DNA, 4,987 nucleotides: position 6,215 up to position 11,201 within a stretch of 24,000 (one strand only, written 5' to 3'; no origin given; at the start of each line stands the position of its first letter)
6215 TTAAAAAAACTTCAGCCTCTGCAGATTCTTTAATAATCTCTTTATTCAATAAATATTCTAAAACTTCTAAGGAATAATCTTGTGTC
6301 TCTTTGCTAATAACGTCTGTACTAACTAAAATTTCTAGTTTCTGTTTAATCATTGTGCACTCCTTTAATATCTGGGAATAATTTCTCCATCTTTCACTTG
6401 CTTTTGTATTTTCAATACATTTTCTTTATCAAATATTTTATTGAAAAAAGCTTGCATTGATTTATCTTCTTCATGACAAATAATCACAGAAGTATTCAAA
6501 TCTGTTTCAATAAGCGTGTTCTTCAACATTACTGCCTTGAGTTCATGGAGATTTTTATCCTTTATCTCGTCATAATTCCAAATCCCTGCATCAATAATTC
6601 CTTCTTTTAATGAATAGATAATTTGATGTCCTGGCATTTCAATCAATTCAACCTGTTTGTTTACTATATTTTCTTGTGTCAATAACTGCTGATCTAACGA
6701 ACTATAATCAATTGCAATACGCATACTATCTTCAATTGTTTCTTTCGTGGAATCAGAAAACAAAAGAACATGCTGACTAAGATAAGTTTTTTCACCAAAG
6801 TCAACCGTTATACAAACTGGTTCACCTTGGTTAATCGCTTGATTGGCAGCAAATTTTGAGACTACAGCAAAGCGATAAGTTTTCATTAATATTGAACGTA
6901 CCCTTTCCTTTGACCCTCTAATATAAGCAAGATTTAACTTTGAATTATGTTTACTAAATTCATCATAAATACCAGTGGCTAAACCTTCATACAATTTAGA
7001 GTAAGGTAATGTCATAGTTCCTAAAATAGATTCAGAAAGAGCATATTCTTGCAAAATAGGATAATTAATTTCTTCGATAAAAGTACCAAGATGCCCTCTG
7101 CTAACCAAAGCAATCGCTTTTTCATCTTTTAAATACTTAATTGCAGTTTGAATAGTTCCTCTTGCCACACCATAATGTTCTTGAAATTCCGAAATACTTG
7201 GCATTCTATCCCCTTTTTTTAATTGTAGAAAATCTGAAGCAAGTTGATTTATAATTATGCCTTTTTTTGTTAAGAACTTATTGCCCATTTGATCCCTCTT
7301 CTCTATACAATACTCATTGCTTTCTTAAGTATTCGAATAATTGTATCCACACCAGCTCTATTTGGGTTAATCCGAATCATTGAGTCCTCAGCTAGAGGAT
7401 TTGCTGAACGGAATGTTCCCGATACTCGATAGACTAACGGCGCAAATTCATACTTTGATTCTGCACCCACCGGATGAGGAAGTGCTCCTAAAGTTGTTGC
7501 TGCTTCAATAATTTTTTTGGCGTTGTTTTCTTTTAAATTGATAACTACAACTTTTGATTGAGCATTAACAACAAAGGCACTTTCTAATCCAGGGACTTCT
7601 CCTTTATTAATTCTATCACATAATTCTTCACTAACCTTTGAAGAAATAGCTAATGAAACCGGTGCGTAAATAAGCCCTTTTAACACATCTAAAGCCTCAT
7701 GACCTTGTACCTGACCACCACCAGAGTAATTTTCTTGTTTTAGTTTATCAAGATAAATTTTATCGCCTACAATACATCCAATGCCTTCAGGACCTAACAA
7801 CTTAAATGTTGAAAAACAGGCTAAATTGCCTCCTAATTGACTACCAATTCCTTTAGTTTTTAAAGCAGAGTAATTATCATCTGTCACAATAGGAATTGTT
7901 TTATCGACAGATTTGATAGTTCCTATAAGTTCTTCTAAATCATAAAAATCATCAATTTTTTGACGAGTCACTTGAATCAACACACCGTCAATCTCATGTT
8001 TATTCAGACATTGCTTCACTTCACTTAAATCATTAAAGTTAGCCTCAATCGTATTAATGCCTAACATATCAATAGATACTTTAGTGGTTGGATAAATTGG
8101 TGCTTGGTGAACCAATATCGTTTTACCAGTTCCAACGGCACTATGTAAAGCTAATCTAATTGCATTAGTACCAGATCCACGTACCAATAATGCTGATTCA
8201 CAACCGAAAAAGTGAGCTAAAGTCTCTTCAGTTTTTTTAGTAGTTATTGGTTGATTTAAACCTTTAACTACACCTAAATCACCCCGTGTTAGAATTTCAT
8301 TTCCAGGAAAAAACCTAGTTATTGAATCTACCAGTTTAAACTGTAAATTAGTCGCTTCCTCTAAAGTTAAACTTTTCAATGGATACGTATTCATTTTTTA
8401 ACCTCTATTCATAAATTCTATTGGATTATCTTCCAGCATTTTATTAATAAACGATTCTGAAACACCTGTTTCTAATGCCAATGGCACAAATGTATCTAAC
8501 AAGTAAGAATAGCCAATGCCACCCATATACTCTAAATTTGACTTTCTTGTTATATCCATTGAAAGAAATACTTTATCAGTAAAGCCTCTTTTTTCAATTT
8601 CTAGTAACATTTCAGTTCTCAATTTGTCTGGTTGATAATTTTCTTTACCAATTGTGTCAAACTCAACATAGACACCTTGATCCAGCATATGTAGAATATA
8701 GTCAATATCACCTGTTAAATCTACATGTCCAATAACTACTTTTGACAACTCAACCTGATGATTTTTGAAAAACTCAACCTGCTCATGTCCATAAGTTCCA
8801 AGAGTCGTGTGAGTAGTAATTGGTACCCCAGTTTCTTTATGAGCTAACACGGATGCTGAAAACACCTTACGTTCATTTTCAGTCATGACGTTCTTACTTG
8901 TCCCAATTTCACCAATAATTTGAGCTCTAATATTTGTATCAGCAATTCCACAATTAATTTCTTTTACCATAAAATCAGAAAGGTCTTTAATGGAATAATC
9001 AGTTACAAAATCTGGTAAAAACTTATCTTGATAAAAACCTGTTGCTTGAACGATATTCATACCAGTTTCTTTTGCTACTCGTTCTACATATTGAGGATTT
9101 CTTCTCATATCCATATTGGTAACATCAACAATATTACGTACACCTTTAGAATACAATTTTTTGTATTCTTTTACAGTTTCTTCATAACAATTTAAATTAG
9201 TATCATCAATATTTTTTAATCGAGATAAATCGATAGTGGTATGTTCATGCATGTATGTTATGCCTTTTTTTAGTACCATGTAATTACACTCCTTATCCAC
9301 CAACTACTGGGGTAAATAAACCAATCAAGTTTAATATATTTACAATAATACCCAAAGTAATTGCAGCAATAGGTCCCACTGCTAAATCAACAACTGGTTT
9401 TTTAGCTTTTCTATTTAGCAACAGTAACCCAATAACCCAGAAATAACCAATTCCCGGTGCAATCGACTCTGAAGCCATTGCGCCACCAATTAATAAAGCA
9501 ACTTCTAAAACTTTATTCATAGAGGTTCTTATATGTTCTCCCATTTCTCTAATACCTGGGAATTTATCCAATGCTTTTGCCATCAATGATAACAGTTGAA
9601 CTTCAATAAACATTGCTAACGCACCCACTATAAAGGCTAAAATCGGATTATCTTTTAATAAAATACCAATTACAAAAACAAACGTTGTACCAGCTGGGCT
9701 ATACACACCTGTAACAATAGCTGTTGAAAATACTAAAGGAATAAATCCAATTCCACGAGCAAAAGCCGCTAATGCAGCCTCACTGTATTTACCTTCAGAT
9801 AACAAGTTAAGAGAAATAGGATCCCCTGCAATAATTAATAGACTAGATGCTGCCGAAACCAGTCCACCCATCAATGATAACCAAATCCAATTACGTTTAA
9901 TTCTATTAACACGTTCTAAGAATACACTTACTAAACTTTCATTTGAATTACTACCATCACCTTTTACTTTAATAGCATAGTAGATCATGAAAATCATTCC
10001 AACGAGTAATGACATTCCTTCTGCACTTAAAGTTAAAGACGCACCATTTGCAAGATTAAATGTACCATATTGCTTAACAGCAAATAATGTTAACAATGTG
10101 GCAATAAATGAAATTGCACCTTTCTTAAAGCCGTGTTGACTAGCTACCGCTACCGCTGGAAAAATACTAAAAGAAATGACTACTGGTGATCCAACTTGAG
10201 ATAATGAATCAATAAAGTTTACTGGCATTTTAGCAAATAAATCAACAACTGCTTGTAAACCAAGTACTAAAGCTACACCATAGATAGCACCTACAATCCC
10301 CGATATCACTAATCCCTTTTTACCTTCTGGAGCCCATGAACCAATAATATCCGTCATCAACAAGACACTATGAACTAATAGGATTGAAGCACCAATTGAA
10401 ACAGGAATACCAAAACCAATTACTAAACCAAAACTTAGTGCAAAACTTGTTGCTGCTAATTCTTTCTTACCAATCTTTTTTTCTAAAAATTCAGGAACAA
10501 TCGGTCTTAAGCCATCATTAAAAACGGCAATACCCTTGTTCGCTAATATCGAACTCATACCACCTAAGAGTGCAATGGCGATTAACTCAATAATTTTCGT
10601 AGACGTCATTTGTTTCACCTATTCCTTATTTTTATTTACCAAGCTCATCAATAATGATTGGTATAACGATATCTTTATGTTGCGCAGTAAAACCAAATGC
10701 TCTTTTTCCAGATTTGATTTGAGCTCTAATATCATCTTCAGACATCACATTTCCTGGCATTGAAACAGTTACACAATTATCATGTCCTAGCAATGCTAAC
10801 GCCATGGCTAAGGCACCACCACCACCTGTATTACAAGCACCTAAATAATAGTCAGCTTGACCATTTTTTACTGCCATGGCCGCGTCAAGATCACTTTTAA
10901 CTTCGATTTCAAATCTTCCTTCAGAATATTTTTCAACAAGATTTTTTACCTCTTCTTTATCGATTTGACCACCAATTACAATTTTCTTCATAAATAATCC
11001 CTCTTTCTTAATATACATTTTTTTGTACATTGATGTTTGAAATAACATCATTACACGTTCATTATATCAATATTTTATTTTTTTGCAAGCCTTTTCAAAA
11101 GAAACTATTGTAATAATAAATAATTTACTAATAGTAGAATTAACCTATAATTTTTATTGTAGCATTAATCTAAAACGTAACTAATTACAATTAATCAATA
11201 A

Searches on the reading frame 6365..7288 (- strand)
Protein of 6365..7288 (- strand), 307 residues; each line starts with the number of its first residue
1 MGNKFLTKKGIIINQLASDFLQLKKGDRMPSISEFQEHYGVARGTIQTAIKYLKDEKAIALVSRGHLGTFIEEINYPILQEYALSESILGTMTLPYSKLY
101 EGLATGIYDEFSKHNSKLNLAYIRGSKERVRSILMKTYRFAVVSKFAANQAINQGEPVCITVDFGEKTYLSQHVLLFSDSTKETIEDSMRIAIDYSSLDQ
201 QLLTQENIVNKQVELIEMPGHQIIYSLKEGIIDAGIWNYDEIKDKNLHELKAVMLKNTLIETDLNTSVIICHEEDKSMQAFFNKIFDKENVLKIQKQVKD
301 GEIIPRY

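Call 4: search_protein_families(library=pfam, proteins=[window:6365-7288:-], max_evalue=0.01)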
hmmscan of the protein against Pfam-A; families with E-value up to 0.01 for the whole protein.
window:6365-7288:- (307 aa): 4 families
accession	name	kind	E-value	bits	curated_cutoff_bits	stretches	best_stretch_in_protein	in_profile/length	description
PF14503.11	YhfZ_C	-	9.8e-66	221.9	35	1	78-307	4-236/236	YhfZ C-terminal domain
PF14502.12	HTH_41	-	1.2e-17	63.4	25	1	24-71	1-48/48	Helix-turn-helix domain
PF00392.27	GntR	-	7.2e-06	26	27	1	22-64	17-59/64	Bacterial regulatory proteins, gntR family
PF09084.16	NMT1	-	0.00094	19.6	20.5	1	200-274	109-186/216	NMT1/THI5 like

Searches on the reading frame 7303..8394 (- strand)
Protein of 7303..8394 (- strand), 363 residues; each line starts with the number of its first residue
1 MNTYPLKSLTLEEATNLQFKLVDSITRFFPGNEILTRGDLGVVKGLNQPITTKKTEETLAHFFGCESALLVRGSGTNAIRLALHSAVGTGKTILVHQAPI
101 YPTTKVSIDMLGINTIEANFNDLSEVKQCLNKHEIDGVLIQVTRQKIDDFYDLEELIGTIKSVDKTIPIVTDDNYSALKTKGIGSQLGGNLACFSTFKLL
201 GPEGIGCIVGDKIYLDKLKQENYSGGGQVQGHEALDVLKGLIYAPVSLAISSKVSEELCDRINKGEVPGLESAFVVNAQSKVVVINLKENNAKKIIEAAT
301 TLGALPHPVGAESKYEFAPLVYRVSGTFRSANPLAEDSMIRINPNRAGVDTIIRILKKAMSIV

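Call 4: search_protein_families(library=pfam, proteins=[window:7303-8394:-], max_evalue=0.01)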
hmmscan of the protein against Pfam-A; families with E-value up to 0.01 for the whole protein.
window:7303-8394:- (363 aa): 3 families
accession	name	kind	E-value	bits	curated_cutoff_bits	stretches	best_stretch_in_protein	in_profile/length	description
PF22475.2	YhfS-like_C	-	1.2e-40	138.4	27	1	256-356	1-101/101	YhfS-like, C-terminal domain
PF00266.25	Aminotran_5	-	1.7e-07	31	21.5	1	53-226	46-229/371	Aminotransferase class-V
PF01053.26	Cys_Met_Meta_PP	-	0.0019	17.3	27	1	51-241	53-245/381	Cys/Met metabolism PLP-dependent enzyme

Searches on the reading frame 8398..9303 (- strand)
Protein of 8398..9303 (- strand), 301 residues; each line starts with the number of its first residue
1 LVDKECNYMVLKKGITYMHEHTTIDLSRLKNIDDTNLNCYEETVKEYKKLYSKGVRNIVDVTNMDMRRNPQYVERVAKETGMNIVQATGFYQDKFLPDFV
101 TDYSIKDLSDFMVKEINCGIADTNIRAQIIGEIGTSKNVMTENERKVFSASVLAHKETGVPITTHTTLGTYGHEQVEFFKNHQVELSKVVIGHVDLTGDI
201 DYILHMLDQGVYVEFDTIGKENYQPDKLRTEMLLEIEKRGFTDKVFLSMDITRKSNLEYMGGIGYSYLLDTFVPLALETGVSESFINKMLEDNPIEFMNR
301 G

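Call 4: search_protein_families(library=pfam, proteins=[window:8398-9303:-], max_evalue=0.01)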
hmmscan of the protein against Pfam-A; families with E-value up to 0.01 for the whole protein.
window:8398-9303:- (301 aa): 1 family
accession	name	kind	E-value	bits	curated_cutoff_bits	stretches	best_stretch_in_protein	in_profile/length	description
PF02126.24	PTE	-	2.2e-82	277.3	22.4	1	13-298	6-297/298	Phosphotriesterase family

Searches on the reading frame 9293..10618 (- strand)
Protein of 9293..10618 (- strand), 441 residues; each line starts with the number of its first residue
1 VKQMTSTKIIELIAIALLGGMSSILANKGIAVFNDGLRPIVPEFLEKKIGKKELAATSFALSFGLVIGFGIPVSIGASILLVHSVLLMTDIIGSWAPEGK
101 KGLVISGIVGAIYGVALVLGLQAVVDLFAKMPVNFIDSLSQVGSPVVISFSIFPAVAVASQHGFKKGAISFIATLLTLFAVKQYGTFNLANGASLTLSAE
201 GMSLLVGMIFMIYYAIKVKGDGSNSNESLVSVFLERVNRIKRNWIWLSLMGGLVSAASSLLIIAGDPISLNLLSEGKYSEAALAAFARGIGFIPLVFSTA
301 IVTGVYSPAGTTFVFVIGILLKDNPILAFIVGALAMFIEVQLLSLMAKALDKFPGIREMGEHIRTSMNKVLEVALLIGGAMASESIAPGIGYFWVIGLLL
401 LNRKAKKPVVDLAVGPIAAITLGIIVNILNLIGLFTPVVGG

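Call 4: search_protein_families(library=pfam, proteins=[window:9293-10618:-], max_evalue=0.01)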
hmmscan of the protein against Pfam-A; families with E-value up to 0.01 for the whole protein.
window:9293-10618:- (441 aa): 1 family
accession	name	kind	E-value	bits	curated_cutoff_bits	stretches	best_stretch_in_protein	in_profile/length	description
PF10797.14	YhfT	-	6.5e-169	562.9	26.1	1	12-435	2-430/430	Protein of unknown function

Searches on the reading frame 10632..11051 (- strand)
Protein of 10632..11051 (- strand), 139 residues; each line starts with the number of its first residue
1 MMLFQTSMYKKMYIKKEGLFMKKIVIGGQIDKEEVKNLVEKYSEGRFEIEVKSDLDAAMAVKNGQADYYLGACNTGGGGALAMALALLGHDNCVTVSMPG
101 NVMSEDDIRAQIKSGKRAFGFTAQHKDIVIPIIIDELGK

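Call 77: search_protein_families(library=pfam, proteins=[window:10632-11051:-], max_evalue=0.0001)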
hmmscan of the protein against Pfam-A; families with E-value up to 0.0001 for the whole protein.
window:10632-11051:- (139 aa): 1 family
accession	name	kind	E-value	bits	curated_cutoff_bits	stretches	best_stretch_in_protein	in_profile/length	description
PF10941.13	DUF2620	-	1e-46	158.2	25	1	23-136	2-114/115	Protein of unknown function DUF2620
